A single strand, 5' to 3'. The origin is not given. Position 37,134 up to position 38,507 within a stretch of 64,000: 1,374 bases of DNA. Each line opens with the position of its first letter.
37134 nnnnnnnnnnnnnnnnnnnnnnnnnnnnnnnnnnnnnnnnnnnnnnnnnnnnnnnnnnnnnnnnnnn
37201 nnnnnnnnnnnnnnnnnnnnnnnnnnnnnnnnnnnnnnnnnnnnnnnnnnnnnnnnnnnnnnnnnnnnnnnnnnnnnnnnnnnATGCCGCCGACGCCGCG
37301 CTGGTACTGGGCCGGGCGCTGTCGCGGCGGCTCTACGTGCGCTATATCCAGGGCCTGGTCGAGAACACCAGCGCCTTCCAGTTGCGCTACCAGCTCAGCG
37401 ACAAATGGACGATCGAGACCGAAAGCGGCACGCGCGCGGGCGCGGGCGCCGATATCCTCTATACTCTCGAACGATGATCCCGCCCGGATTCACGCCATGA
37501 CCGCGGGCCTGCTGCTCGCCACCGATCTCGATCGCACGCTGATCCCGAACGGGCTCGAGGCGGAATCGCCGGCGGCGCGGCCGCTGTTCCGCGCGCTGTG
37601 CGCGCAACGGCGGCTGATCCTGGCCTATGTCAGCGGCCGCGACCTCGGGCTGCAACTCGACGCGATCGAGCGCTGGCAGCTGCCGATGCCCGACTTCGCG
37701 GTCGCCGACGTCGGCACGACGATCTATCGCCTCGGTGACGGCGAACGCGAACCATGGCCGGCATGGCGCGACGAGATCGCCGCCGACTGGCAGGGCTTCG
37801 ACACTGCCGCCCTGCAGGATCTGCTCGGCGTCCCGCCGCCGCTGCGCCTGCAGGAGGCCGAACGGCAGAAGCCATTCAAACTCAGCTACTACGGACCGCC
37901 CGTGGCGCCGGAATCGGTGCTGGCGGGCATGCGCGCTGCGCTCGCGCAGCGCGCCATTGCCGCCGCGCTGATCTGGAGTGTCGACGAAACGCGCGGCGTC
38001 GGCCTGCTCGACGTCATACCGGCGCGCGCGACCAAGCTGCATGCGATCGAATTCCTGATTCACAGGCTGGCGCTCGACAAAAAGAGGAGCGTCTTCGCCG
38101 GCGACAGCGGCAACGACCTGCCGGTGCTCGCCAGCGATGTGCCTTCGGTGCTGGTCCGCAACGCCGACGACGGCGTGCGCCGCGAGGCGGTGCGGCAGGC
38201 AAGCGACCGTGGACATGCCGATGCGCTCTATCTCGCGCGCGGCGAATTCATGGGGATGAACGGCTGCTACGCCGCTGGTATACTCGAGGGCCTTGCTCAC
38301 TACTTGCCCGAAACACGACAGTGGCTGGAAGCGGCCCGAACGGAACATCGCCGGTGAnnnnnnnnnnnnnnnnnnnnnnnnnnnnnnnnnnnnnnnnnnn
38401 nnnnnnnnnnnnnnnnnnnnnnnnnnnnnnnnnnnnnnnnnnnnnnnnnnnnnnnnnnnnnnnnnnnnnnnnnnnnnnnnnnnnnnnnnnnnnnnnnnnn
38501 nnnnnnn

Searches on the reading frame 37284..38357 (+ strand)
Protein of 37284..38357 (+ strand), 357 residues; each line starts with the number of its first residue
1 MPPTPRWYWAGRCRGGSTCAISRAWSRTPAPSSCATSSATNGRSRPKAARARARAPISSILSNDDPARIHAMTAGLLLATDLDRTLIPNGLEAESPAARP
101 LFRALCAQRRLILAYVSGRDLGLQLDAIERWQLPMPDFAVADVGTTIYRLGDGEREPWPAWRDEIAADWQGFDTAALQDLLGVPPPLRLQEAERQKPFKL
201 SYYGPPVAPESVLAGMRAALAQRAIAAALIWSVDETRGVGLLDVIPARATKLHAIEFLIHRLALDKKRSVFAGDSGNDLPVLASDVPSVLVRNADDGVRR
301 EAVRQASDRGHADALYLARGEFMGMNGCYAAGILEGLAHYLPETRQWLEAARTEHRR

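Call 86: search_protein_families(library=pfam, proteins=[window:37284-38357:+], max_evalue=0.00001)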
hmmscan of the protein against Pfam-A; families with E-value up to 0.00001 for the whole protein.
window:37284-38357:+ (357 aa): 2 families
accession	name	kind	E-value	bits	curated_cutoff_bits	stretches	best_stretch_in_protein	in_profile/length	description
PF05116.19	S6PP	-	1.1e-44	153.3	20.3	1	76-340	3-245/247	Sucrose-6F-phosphate phosphohydrolase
PF08282.18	Hydrolase_3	-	8.7e-08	32.6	20.9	1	239-302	176-239/255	haloacid dehalogenase-like hydrolase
